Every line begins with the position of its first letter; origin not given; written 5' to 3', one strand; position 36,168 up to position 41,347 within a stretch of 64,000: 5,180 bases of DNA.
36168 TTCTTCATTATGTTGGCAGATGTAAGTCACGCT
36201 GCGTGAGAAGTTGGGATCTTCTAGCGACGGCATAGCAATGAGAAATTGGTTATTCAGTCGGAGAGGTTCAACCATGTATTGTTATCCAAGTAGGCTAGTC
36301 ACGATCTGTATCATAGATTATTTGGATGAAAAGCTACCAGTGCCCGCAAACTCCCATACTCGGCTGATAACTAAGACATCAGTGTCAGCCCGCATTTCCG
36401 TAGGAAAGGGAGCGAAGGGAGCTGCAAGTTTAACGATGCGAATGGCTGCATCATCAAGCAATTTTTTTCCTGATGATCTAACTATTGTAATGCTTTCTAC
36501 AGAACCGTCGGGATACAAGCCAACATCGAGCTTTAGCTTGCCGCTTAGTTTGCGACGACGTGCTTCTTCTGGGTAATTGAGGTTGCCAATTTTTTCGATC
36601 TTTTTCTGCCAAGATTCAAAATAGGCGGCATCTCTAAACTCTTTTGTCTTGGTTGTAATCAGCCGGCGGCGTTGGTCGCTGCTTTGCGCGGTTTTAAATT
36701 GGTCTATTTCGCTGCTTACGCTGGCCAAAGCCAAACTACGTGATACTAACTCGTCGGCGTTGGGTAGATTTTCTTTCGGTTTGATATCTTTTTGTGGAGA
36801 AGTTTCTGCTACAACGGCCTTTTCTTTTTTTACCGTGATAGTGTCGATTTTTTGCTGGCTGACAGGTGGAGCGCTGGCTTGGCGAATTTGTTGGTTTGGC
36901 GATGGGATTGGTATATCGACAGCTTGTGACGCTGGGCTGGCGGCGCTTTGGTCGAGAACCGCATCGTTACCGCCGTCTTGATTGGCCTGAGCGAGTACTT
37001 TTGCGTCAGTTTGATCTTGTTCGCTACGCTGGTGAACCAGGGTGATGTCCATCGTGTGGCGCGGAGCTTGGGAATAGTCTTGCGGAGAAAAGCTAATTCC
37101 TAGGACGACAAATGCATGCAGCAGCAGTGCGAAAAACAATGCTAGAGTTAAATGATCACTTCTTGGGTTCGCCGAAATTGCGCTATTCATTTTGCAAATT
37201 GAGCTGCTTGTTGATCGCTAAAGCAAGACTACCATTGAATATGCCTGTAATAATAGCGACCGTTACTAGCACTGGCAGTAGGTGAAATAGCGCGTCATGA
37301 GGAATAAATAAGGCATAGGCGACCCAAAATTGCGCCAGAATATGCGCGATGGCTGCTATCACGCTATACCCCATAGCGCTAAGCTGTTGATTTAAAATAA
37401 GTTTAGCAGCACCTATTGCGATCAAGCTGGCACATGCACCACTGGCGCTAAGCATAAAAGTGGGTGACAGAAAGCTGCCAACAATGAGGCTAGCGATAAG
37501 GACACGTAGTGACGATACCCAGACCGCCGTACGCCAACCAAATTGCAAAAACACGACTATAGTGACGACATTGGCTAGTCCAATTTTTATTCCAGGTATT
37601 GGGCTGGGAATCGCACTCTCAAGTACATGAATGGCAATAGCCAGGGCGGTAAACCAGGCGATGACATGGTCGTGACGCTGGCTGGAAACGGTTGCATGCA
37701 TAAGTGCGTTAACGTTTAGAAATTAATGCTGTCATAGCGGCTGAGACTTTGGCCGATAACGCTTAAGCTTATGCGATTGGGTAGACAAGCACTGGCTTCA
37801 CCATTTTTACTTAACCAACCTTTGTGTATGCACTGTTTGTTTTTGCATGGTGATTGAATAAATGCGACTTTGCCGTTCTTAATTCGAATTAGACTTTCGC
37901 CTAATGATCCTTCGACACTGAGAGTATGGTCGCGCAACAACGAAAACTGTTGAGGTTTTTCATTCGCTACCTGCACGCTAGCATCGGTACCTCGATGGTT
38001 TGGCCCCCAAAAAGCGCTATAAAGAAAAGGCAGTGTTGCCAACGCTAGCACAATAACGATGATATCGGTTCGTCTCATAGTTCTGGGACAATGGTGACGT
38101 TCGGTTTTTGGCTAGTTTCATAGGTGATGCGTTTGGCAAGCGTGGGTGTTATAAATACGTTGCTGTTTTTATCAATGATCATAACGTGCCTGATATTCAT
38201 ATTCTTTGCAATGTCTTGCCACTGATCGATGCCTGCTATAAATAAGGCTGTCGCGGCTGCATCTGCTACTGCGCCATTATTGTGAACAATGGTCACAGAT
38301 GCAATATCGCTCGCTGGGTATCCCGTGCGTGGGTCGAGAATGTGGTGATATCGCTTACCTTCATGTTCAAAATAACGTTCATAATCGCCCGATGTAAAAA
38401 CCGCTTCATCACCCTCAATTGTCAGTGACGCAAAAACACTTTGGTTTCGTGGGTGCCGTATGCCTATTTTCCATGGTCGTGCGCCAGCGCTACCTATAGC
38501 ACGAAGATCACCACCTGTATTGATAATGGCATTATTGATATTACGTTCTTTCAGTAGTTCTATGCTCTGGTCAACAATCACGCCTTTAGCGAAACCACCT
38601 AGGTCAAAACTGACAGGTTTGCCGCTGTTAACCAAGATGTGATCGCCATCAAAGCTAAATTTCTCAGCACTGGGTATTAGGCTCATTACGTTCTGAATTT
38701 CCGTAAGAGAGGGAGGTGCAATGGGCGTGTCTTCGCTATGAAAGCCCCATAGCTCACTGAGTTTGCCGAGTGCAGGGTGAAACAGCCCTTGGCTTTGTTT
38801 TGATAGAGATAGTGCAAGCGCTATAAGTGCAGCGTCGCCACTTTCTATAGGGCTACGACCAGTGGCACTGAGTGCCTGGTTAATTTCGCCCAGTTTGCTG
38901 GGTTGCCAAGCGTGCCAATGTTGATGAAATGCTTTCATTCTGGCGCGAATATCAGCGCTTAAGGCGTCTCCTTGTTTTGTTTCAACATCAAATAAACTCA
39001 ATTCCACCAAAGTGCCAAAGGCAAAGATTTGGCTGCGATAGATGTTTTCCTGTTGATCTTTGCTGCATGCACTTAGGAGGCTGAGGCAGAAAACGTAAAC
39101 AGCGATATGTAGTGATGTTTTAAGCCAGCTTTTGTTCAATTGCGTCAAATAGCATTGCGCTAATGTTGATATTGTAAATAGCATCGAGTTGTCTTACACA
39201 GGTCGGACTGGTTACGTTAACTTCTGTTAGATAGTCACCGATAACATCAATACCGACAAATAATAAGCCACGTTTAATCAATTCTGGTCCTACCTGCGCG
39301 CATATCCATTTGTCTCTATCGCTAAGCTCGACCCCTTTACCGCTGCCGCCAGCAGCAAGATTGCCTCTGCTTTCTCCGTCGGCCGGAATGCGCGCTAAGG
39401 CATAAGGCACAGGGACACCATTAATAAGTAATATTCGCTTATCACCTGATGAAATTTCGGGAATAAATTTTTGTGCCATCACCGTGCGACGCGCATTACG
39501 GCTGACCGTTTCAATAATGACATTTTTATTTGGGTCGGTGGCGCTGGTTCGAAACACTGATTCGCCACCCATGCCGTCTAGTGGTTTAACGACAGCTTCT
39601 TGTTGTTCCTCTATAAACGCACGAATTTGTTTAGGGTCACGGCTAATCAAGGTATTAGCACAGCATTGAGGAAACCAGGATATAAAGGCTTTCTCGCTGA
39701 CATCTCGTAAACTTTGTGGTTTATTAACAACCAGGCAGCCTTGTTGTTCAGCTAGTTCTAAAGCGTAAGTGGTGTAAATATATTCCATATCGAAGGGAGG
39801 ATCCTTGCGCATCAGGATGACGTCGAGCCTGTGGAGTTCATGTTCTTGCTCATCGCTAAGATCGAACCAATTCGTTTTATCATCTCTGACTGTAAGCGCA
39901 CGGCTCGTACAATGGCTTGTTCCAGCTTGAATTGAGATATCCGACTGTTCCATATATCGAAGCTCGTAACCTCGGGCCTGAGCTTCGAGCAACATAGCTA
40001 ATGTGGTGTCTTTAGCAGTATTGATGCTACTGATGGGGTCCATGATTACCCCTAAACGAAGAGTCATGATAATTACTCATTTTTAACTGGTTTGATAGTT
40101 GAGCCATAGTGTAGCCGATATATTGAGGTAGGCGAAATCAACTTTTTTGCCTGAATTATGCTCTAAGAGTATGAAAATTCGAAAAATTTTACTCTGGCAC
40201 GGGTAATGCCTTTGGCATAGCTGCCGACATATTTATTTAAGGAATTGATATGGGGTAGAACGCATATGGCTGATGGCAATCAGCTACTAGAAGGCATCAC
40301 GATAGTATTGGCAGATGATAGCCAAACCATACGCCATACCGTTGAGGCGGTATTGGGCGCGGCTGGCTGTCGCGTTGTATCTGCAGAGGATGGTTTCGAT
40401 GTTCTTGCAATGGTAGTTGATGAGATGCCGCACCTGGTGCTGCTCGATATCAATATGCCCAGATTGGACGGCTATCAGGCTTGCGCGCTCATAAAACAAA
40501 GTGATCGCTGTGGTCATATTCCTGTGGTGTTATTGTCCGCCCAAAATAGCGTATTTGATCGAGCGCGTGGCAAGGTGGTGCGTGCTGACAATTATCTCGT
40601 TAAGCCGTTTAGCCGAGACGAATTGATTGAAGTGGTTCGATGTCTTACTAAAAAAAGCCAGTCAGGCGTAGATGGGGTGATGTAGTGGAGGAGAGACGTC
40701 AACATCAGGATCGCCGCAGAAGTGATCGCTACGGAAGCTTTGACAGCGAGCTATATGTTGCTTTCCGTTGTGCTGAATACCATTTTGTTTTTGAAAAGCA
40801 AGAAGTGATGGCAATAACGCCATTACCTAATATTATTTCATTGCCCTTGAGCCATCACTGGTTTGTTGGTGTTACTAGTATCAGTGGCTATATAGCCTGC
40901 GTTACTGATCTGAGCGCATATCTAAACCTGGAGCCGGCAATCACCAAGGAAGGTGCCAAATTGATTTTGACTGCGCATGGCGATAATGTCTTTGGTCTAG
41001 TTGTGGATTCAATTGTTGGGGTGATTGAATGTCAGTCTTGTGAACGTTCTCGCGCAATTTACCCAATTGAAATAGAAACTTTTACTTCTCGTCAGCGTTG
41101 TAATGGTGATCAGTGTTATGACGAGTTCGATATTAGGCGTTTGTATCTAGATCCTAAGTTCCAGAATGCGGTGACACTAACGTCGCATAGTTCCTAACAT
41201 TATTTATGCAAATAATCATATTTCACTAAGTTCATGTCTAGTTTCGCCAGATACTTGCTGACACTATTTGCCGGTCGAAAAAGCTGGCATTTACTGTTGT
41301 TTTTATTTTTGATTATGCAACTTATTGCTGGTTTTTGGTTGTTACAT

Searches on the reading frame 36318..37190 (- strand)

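Call 21: search_protein_families(library=pfam, proteins=[window:36318-37190:-], max_evalue=0.00001)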
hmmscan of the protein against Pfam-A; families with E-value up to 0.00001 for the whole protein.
window:36318-37190:- (290 aa): 2 families
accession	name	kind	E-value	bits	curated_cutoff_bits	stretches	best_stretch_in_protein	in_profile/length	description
PF03544.19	TonB_C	-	6.2e-18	65.5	24.6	1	203-269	2-67/79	Gram-negative bacterial TonB protein C-terminal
PF13103.11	TonB_2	-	5.4e-08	33.3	22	1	193-268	3-77/85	TonB C terminal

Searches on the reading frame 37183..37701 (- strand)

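Call 64: search_protein_families(library=pfam, proteins=[window:37183-37701:-], max_evalue=0.001)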
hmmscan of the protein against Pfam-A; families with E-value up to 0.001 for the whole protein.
window:37183-37701:- (172 aa): 1 family
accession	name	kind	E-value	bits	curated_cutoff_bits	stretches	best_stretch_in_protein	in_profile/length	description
PF07456.16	Hpre_diP_synt_I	-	8.1e-40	136.7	30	1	17-160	1-144/147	Heptaprenyl diphosphate synthase component I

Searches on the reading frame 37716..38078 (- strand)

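Call 64: search_protein_families(library=pfam, proteins=[window:37716-38078:-], max_evalue=0.001)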
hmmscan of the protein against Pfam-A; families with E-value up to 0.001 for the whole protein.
window:37716-38078:- (120 aa): 1 family
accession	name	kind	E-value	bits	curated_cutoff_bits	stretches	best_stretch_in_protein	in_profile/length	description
PF07009.16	NusG_II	-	3.6e-22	79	29.6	1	6-110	1-106/107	NusG domain II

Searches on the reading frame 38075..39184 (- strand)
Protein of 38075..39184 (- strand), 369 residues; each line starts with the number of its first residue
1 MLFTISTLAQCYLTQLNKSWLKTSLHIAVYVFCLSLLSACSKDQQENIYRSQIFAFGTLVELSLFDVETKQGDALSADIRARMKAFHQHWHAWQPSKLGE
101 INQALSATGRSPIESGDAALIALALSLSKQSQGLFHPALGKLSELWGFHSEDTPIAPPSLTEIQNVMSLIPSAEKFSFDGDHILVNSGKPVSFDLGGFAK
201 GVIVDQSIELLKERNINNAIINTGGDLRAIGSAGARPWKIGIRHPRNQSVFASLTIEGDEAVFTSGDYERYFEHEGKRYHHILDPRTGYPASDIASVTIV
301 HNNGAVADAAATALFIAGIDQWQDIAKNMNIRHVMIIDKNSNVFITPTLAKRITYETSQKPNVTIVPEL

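Call 3: search_protein_families(library=pfam, proteins=[window:38075-39184:-], max_evalue=1)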
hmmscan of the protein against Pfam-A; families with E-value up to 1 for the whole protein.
window:38075-39184:- (369 aa): 2 families
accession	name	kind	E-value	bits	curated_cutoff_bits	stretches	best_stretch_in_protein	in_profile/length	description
PF02424.20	ApbE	-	1.6e-74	251.2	25.6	1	56-329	1-258/266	ApbE family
PF19780.4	DUF6265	-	0.18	12.7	23.8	0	314-365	62-112/116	Domain of unknown function (DUF6265)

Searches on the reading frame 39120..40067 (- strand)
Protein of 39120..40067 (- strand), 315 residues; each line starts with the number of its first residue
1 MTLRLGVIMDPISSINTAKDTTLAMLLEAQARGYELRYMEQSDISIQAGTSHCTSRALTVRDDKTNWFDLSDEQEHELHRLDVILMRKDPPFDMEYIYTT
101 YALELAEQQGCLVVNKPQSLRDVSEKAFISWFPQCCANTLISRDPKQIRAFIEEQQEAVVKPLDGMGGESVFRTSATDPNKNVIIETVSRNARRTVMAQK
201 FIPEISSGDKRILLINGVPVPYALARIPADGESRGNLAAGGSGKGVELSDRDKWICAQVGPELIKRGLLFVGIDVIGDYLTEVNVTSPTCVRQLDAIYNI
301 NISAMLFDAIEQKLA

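Call 3: search_protein_families(library=pfam, proteins=[window:39120-40067:-], max_evalue=1)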
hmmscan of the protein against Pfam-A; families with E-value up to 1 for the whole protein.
window:39120-40067:- (315 aa): 9 families
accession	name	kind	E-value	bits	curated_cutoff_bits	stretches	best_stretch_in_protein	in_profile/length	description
PF02955.21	GSH-S_ATP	-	6.8e-73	244.3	23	1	125-297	1-173/175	Prokaryotic glutathione synthetase, ATP-grasp domain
PF02951.20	GSH-S_N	-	5e-46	156.1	21.3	1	3-121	1-119/119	Prokaryotic glutathione synthetase, N-terminal domain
PF08443.16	RimK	-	3.4e-13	50.1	21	1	137-310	19-188/188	RimK-like ATP-grasp domain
PF14397.11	ATPgrasp_ST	-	0.0013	18.5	31.4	1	132-248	36-178/278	Sugar-transfer associated ATP-grasp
PF14398.11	ATPgrasp_YheCD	-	0.0037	17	26.8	1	139-192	32-84/255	YheC/D like ATP-grasp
PF14403.11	CP_ATPgrasp_2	-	0.0044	16.5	32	1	34-194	154-328/374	Circularly permuted ATP-grasp type 2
PF02655.19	ATP-grasp_3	-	0.013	16.1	23.2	1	149-203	25-70/160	ATP-grasp domain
PF04174.18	CP_ATPgrasp_1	-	0.082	12.3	23.1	0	137-181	270-314/332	A circularly permuted ATPgrasp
PF22985.3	KH_BICC1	-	0.096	12.9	27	0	171-209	33-71/73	Protein bicaudal C homolog 1, KH-like domain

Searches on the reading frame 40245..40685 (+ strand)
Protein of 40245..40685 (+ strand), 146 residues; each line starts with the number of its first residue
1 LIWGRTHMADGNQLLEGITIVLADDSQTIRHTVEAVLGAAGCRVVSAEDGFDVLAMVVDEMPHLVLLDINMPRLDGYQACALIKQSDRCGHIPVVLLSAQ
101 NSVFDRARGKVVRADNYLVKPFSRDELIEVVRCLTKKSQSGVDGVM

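Call 3: search_protein_families(library=pfam, proteins=[window:40245-40685:+], max_evalue=1)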
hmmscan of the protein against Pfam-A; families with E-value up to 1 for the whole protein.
window:40245-40685:+ (146 aa): 1 family
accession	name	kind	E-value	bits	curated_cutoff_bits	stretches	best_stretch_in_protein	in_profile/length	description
PF00072.30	Response_reg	-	1.9e-25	89.6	30.2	1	20-131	1-110/111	Response regulator receiver domain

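Call 5: search_protein_families(library=ncbifam, proteins=[window:40245-40685:+], max_evalue=1)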
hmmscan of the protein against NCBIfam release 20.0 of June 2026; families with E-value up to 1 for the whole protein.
window:40245-40685:+ (146 aa): 97 families (the best 25 are shown)
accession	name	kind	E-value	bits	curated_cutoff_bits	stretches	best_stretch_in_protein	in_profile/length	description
NF045944.1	ResRegRpaBCyano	equivalog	7.3e-27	94.2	330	1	22-139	2-116/229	response regulator transcription factor RpaB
NF033120.0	vanR_FM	exception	2e-22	80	460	1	17-132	3-115/231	vancomycin resistance response regulator transcription factor, VanR-F/VanR-M family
NF007135.0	PRK09581.1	equivalog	3.6e-22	78.8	474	1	19-136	4-121/457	PleD family two-component system response regulator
TIGR02154.1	PhoB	equivalog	1.1e-21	77.2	296.2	1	19-139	4-124/226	phosphate regulon transcriptional regulator PhoB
NF012023.0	PRK15479.1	equivalog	2.9e-21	76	337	1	20-142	3-123/224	transcriptional regulator TctD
NF041733.1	resp_reg_CseB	equivalog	1.1e-20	74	350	1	19-139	2-119/228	two-component system response regulator CseB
NF040534.1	resp_reg_YycF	equivalog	2.1e-20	73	340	1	19-138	2-118/231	response regulator YycF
TIGR01387.1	cztR_silR_copR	subfamily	1.5e-19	70.5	279.2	1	21-140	2-119/218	heavy metal response regulator transcription factor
NF040689.1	MtrAB_MtrA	equivalog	1.5e-19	70.3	300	1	20-139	1-117/219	MtrAB system response regulator MtrA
NF008296.0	PRK11083.1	equivalog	3.1e-19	69.3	273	1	19-139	5-122/228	two-component system response regulator CreB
NF008567.0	PRK11517.1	equivalog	5e-19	68.6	353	1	19-137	2-117/223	response regulator transcription factor HprR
NF007005.1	PRK09468.1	equivalog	2.1e-17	63.4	331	1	19-144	5-128/237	osmolarity response regulator transcription factor OmpR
NF008469.0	PRK11361.1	equivalog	2.8e-17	62.6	714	1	19-132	6-117/461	acetoacetate metabolism transcriptional regulator AtoC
NF053854.1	RespRegPhoBBctds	equivalog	8.4e-17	61.3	270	1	20-139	1-119/225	two-component system response regulator PhoB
NF008199.0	PRK10955.1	equivalog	2.4e-16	60.3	341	1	20-139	4-119/232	envelope stress response regulator transcription factor CpxR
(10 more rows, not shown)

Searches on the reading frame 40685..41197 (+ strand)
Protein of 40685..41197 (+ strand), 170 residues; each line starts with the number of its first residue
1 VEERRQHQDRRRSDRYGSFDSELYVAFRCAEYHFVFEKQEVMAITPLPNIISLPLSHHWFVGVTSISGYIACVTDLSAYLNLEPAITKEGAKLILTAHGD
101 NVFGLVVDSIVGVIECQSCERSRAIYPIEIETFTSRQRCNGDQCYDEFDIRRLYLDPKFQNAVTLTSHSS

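Call 3: search_protein_families(library=pfam, proteins=[window:40685-41197:+], max_evalue=1)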
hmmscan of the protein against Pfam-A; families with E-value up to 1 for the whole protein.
window:40685-41197:+ (170 aa): 1 family
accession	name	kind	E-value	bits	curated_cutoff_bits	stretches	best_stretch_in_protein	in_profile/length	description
PF01584.24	CheW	-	2.9e-14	53.3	23.5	1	24-117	2-95/138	CheW-like domain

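Call 5: search_protein_families(library=ncbifam, proteins=[window:40685-41197:+], max_evalue=1)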
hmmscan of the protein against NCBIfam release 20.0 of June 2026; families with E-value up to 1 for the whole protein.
window:40685-41197:+ (170 aa): 2 families
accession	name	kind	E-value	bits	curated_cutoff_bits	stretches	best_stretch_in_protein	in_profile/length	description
NF007903.0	PRK10612.1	equivalog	0.13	12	260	1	57-115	52-110/167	chemotaxis protein CheW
NF007504.0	PRK10098.1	equivalog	0.18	10.5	336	1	49-108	36-94/360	malate/lactate/ureidoglycolate dehydrogenase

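Call 32: search_solved_structures(query=window:40685-41197:+, max_evalue=1, show_alignments=2)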
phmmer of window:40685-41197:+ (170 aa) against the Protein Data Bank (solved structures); distinct sequences matched with E-value up to 1: 5.
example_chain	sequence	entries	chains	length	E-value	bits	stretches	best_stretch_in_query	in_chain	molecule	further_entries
4jpb_W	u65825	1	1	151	0.0025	21.1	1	25-116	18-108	Chemotaxis protein CheW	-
1k0s_A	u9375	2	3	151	0.0029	20.9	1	25-116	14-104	CHEMOTAXIS PROTEIN CHEW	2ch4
3ja6_A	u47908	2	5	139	0.0029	20.9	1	25-116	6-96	Chemotaxis protein CheW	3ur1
8c5v_E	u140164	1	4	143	0.16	15.2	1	37-121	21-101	Chemotaxis protein CheW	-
2ho9_A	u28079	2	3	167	0.17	15.2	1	36-121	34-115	Chemotaxis protein cheW | CheW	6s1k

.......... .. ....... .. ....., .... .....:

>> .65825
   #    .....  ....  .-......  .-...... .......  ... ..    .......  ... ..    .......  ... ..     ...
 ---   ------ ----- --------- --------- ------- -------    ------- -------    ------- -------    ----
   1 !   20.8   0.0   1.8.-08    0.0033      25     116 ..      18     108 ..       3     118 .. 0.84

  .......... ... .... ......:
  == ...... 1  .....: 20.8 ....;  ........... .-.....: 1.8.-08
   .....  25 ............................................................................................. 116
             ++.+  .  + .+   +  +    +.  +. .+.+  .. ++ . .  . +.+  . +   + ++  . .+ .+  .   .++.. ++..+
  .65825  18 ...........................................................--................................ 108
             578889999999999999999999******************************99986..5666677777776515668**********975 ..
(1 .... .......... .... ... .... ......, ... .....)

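Call 38: find_homologous_proteins(query=window:40685-41197:+, max_evalue=0.001)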
Query window:40685-41197:+ (170 aa): 2 proteins with E <= 0.001 among 15 candidates.
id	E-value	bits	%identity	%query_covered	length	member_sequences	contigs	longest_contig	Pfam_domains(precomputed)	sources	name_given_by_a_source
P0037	8.1e-111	385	100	100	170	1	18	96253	PF01584.25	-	-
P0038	1.4e-63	232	63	96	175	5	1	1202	PF01584.25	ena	-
